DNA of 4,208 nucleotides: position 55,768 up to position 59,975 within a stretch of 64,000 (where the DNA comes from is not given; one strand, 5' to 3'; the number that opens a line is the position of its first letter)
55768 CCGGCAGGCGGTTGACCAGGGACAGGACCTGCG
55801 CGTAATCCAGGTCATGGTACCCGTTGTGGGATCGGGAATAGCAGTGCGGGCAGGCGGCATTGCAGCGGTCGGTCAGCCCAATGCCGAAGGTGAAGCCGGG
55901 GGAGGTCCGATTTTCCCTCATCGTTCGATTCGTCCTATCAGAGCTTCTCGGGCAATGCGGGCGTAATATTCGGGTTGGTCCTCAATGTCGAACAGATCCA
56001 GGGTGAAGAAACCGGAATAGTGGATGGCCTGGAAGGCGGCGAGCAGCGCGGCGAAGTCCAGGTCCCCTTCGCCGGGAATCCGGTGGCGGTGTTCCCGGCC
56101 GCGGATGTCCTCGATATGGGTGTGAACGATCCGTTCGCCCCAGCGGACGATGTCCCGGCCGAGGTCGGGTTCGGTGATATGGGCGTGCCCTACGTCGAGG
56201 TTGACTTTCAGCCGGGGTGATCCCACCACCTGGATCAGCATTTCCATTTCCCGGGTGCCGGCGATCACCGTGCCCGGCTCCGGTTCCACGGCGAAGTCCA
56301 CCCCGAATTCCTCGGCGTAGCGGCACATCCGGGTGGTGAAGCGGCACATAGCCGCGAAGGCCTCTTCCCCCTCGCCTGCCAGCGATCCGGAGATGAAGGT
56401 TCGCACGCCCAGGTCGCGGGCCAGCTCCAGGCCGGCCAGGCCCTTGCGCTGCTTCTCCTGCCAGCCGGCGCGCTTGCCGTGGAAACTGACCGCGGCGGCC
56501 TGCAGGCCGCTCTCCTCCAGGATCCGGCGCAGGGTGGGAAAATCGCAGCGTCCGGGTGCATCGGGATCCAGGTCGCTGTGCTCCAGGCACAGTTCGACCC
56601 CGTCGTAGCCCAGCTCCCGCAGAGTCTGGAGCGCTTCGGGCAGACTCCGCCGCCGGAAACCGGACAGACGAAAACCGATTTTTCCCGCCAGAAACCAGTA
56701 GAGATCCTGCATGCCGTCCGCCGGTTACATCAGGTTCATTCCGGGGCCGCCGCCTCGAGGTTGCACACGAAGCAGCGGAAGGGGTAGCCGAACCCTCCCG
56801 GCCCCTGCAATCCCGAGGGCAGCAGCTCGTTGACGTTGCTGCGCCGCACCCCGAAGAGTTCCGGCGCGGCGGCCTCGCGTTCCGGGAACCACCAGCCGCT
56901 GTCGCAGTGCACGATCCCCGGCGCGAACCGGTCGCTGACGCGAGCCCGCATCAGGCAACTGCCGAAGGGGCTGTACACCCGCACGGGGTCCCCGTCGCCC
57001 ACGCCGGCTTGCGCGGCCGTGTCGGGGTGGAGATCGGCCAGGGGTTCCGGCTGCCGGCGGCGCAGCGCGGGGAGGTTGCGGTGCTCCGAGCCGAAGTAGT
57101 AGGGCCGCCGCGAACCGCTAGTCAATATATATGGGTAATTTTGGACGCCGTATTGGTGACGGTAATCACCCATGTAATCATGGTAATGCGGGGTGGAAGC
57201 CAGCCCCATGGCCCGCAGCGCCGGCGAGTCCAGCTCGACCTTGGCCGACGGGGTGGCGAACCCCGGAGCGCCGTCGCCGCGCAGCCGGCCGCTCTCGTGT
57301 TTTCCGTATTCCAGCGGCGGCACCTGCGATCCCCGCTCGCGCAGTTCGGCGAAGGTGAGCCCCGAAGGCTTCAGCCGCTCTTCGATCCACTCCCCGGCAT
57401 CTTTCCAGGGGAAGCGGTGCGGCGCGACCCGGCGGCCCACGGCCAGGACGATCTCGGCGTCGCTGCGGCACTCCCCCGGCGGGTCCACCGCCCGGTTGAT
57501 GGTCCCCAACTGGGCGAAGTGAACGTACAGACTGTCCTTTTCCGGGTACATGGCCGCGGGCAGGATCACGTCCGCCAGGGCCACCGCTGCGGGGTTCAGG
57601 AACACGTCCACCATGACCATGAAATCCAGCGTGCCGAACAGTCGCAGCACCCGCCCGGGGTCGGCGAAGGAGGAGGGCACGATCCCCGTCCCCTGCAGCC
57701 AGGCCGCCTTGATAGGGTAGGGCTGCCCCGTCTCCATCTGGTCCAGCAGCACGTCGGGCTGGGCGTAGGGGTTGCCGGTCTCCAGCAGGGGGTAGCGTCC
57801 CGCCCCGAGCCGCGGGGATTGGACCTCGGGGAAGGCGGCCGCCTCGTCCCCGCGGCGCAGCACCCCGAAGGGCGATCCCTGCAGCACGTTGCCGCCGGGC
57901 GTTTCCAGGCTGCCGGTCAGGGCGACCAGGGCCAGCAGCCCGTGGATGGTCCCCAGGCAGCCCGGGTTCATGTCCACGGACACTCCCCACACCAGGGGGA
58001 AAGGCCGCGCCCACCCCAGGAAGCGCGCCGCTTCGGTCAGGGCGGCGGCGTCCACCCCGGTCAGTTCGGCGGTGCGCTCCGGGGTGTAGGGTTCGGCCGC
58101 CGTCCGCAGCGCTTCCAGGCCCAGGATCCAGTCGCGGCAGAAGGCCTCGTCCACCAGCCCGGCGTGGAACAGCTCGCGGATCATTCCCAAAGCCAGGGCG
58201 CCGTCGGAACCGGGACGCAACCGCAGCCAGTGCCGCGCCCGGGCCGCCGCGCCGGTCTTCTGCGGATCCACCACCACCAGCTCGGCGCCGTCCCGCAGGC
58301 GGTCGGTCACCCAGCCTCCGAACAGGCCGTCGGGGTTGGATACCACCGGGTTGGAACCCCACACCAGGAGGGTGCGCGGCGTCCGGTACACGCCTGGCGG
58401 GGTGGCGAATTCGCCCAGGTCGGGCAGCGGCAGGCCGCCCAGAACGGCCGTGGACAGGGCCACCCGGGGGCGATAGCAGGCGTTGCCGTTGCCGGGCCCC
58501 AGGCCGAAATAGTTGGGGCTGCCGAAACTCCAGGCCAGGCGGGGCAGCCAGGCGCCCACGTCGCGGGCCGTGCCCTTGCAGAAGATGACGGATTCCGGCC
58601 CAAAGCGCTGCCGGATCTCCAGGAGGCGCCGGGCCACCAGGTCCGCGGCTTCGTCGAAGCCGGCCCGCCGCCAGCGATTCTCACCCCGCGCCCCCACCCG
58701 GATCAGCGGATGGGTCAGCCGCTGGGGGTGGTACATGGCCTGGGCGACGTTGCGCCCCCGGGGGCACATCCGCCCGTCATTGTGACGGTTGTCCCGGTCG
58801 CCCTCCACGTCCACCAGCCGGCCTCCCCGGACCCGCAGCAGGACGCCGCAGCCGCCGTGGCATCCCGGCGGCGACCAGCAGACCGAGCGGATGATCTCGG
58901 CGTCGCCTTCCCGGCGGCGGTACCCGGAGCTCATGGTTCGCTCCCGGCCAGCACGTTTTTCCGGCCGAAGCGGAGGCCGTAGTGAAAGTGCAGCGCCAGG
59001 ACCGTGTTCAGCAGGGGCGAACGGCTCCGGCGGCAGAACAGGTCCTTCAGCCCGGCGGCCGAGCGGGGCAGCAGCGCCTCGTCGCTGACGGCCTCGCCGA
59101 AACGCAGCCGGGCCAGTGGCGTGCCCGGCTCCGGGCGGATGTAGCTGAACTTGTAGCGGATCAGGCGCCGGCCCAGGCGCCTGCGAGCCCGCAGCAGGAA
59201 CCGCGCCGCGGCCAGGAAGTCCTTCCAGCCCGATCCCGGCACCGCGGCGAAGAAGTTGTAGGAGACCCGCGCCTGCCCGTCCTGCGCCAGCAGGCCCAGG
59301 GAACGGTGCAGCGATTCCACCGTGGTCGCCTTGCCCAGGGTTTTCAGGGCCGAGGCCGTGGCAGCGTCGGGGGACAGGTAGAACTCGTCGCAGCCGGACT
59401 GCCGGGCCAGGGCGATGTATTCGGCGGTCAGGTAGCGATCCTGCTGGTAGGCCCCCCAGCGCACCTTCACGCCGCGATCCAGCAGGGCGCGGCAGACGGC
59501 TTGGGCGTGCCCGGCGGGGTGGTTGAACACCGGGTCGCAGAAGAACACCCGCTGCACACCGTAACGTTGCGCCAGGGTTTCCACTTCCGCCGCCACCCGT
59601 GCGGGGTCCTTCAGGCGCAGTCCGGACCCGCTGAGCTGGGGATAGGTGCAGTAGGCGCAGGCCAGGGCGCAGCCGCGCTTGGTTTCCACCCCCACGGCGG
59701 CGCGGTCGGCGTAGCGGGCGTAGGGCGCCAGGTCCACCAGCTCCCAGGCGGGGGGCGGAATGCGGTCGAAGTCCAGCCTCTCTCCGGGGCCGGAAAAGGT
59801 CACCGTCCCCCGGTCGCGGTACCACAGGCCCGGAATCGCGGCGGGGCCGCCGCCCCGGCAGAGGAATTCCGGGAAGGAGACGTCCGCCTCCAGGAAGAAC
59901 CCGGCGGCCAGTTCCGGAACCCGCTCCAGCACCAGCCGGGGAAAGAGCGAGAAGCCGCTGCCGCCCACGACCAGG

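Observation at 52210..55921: Three consecutive SPASM/twitch radical SAM paralog-like genes, one with a ~100-aa N-terminal extension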

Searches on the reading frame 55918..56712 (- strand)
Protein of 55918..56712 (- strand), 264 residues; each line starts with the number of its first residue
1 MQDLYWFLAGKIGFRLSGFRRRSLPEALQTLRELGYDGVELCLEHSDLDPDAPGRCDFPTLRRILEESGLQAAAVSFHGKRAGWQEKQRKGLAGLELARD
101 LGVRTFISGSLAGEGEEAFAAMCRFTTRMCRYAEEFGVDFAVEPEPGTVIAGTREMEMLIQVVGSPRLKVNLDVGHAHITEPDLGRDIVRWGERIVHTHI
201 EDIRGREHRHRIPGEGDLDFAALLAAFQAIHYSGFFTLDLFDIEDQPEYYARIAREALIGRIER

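Call 3: search_protein_families(library=pfam, proteins=[window:55918-56712:-], max_evalue=0.01)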
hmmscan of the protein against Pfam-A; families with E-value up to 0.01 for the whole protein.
window:55918-56712:- (264 aa): 1 family
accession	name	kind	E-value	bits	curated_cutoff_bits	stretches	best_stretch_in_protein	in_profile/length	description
PF01261.30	AP_endonuc_2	-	1.6e-34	120.2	31.1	1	29-251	2-239/249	Xylose isomerase-like TIM barrel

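Call 4: search_protein_families(library=ncbifam, proteins=[window:55918-56712:-], max_evalue=0.01)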
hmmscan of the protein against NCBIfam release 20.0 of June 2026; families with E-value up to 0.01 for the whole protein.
window:55918-56712:- (264 aa): 11 families
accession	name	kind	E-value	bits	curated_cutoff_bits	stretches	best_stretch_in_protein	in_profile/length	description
NF007360.0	PRK09856.1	equivalog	5e-17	62.3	305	1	116-256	121-265/276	fructoselysine 3-epimerase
TIGR04379.1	myo_inos_iolE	equivalog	8.3e-16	58.4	290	1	116-205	125-214/290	myo-inosose-2 dehydratase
NF041099.2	keto_glucon_epim_IolO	equivalog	3.2e-15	56.2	300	1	116-258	124-264/269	5-keto-L-gluconate epimerase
TIGR03234.1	OH-pyruv-isom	equivalog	2.8e-11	43.2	353.45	1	145-239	149-239/254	hydroxypyruvate isomerase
NF051856.1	PsicseEpim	equivalog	2.1e-09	37.6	300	1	128-236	135-241/287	D-psicose 3-epimerase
NF009689.0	PRK13210.1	subfamily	4.5e-09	35.9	200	1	23-251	18-266/286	L-ribulose-5-phosphate 3-epimerase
NF009688.0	PRK13209.1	subfamily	1.4e-08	34.1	317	1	94-248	104-261/286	L-ribulose-5-phosphate 3-epimerase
NF043033.1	OxoTetrIsom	equivalog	5.9e-08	32.8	325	1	139-236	135-233/251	2-oxo-tetronate isomerase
NF041277.1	coba_remo_CbiR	equivalog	1.1e-07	31.6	105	1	155-245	149-239/249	cobamide remodeling phosphodiesterase CbiR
NF007444.0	PRK09997.1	equivalog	2.3e-07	30.6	465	1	146-236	151-237/258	hydroxypyruvate isomerase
TIGR00542.1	hxl6Piso_put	equivalog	1.3e-05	24.7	272.15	1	96-242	101-251/279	L-ribulose-5-phosphate 3-epimerase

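Call 53: search_solved_structures(query=window:55918-56712:-, max_evalue=0.001)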
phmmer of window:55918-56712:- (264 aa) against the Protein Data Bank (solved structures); distinct sequences matched with E-value up to 0.001: 20.
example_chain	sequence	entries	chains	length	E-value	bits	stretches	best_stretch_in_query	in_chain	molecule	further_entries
3wqo_A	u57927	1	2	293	2.6e-08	36.8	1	128-246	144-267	Uncharacterized protein MJ1311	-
7x7w_A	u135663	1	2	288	6e-08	35.6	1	125-241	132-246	D-PSICOSE 3-EPIMERASE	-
7cj4_A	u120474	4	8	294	4.1e-07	32.9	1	125-244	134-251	Epimerase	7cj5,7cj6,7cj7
7cj8_A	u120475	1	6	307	4.5e-07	32.7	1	125-244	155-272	Epimerase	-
7cj9_A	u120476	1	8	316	5.6e-07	32.4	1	126-244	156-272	Epimerase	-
3ngf_A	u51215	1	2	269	3.3e-06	29.9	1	29-236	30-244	AP endonuclease, family 2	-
7erm_A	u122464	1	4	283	1.8e-05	27.5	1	57-243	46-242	D-tagatose 3-epimerase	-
7ern_A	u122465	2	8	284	1.8e-05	27.5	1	57-243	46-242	D-tagatose 3-epimerase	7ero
3vyl_A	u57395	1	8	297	3.9e-05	26.4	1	157-245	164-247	L-ribulose 3-epimerase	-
3cny_A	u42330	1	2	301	0.00016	24.3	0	121-236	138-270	Inositol catabolism protein IolE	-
8xix_A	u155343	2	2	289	0.00024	23.8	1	129-241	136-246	D-tagatose 3-epimerase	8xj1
8xiv_A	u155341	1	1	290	0.00024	23.8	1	129-241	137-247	D-tagatose 3-epimerase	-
4pgl_A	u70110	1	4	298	0.00031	23.4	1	127-241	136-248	D-tagatose 3-epimerase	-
8yeb_A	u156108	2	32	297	0.00032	23.4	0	128-241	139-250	Ketose 3-epimerase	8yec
5zfs_A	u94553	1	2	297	0.00033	23.3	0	128-241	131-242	D-allulose-3-epimerase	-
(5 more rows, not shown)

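Call 95: search_protein_families(library=padloc, proteins=[window:55918-56712:-], max_evalue=0.001)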
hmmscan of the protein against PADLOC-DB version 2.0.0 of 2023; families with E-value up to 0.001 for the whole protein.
window:55918-56712:- (264 aa): 0 families

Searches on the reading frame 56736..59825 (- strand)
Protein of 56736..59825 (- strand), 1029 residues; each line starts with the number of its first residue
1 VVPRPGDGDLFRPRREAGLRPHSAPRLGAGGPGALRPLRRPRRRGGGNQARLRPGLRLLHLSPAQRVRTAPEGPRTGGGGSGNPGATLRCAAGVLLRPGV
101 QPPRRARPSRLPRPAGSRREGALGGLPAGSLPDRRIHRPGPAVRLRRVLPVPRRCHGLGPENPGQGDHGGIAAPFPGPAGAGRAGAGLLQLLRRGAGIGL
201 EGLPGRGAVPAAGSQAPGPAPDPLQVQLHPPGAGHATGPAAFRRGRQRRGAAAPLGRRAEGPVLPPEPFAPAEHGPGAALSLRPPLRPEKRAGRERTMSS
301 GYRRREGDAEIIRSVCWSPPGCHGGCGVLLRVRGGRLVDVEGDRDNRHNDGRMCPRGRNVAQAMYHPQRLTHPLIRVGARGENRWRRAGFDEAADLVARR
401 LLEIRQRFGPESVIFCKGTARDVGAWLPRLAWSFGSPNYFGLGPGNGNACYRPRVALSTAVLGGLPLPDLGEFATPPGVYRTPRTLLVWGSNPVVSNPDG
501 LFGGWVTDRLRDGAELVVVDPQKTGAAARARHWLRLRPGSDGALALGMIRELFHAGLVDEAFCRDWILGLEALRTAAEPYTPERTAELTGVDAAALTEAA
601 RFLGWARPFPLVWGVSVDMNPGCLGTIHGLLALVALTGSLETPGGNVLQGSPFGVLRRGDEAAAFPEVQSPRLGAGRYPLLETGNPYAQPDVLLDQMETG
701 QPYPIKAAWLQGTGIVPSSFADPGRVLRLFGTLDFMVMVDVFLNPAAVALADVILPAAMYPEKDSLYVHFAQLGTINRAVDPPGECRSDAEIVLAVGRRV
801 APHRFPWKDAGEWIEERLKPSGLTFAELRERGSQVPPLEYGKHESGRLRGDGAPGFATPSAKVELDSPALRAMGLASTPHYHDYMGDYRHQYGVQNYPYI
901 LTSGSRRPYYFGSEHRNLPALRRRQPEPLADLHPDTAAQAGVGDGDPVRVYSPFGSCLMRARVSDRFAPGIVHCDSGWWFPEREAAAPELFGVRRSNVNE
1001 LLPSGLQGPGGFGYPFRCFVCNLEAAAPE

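Call 3: search_protein_families(library=pfam, proteins=[window:56736-59825:-], max_evalue=0.01)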
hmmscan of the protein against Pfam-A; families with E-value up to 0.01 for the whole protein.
window:56736-59825:- (1029 aa): 3 families
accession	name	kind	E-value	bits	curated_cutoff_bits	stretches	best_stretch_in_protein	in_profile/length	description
PF00384.28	Molybdopterin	-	7.3e-27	94.8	24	1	369-797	1-351/353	Molybdopterin oxidoreductase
PF01568.27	Molydop_binding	-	7.8e-19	68.2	26.8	1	900-1004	2-95/110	Molydopterin dinucleotide binding domain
PF04879.21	Molybdop_Fe4S4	-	4.1e-12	46.3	22.7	1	314-366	6-55/55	Molybdopterin oxidoreductase Fe4S4 domain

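Call 4: search_protein_families(library=ncbifam, proteins=[window:56736-59825:-], max_evalue=0.01)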
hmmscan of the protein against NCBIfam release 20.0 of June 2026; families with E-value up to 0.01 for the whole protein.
window:56736-59825:- (1029 aa): 26 families (the best 25 are shown)
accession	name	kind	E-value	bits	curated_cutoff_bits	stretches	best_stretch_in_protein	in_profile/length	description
TIGR01591.1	Fdh-alpha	equivalog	3e-62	210.7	666.25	2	322-648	6-321/672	formate dehydrogenase subunit alpha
NF012032.0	PRK15488.1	equivalog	4.5e-58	196.9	694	2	305-441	37-169/759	thiosulfate reductase PhsA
TIGR02166.1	dmsA_ynfE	subfamily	8.4e-42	143.2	777.7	3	310-424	43-159/794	DMSO/selenate family reductase complex A subunit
TIGR03479.1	DMSO_red_II_alp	subfamily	7.8e-41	140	984.75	4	350-416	101-167/913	molybdopterin-dependent oxidoreductase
NF047855.1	AssmNtatRedNasC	equivalog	5.8e-39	133.9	1100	3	726-970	430-668/708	assimilatory nitrate reductase catalytic subunit NasC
TIGR00509.1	bisC_fam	subfamily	4.7e-30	104.5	1017.55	1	511-989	202-718/772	molybdopterin guanine dinucleotide-containing S/N-oxide reductase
NF041323.1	Nitr_red_NasA_Halo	equivalog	4.2e-29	101.6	1000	2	322-644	3-309/673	assimilatory nitrate reductase NasA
NF041884.1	selenate_YnfF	exception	1.6e-27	95.8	1650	1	321-572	53-304/798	selenate/tellurate reductase subunit YnfF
NF041885.1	selenate_YnfE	exception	1e-26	93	1675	1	321-572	56-311/805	selenate/tellurate reductase subunit YnfE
NF011566.1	PRK14990.1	exception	8.8e-25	86.8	1600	1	308-572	55-324/814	dimethylsulfoxide reductase subunit A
NF041513.1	formate_DH_Act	exception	2.2e-24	85.4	1400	2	303-407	33-133/1067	formate dehydrogenase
NF041783.2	mnquin_red_QrcB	equivalog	1.3e-20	73.1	440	2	322-440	60-173/695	menaquinone reductase molybdopterin-binding-like subunit QrcB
NF041714.1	arsenate_red_ArrA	equivalog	1.7e-20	72.7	1600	1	320-567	56-296/848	arsenate respiratory reductase molybdopterin-containing subunit ArrA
TIGR01553.1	formate-DH-alph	equivalog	9.6e-19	66.7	814.2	2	309-407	42-142/1009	formate dehydrogenase-N subunit alpha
TIGR02164.1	torA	equivalog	3.1e-18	65.3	1465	2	927-983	709-764/824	trimethylamine-N-oxide reductase TorA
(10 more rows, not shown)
